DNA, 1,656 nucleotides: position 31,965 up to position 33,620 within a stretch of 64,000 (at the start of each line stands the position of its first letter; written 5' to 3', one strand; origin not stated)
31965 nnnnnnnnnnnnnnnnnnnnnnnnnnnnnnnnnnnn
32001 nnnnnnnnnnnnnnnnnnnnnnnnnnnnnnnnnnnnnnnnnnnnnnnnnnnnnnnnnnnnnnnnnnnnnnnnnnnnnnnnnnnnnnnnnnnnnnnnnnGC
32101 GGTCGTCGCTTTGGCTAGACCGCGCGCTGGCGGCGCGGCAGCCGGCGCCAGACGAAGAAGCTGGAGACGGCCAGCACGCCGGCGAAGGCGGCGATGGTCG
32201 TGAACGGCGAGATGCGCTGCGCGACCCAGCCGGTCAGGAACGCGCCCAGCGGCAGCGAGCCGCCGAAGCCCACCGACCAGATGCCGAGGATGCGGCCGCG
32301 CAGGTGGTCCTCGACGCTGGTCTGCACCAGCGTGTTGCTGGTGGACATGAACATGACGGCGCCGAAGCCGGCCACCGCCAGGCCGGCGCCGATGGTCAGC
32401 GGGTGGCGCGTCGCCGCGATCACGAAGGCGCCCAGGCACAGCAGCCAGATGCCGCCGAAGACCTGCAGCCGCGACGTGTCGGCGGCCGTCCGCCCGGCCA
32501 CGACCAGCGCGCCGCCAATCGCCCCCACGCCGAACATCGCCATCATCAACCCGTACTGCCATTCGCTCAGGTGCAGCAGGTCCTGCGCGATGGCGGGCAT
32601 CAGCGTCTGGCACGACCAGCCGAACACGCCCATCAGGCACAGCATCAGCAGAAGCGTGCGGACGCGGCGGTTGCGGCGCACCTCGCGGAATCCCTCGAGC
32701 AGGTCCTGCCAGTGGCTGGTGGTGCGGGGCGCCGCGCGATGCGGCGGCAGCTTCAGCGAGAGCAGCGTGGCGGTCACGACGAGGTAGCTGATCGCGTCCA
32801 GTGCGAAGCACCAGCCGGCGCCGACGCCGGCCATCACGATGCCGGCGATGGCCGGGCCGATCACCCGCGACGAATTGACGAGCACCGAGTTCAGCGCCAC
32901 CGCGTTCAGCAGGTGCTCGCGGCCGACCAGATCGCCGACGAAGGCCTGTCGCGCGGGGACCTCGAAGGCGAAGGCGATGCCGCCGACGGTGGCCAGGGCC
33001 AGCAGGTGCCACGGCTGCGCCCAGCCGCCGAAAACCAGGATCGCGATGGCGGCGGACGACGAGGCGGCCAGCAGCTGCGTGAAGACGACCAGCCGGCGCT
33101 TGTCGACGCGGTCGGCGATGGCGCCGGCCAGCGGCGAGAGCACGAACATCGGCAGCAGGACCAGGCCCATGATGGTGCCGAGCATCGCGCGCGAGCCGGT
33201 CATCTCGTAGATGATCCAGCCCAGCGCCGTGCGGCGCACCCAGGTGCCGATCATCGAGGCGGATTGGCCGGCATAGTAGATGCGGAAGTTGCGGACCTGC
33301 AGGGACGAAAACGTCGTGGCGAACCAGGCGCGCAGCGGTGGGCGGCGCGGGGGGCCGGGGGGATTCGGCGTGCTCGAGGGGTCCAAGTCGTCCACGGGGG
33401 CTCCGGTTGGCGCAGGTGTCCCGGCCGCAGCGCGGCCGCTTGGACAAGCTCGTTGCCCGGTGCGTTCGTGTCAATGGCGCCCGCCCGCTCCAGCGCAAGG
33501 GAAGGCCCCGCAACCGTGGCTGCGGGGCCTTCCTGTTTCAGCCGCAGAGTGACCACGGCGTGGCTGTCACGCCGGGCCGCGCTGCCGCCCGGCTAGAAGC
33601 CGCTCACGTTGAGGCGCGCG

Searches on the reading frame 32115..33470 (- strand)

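Call 55: search_protein_families(library=pfam, proteins=[window:32115-33470:-], max_evalue=0.000001)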
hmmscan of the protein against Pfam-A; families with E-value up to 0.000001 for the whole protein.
window:32115-33470:- (451 aa): 3 families
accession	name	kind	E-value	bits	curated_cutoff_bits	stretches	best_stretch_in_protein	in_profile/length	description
PF05977.19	MFS_3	-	1.4e-62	212.3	27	1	52-446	2-397/524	Transmembrane secretion effector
PF07690.21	MFS_1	-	2.9e-44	151.8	33.4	2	68-393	4-330/347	Major Facilitator Superfamily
PF13347.12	MFS_2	-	8.6e-10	38.2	27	0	57-189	221-350/427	MFS/sugar transport protein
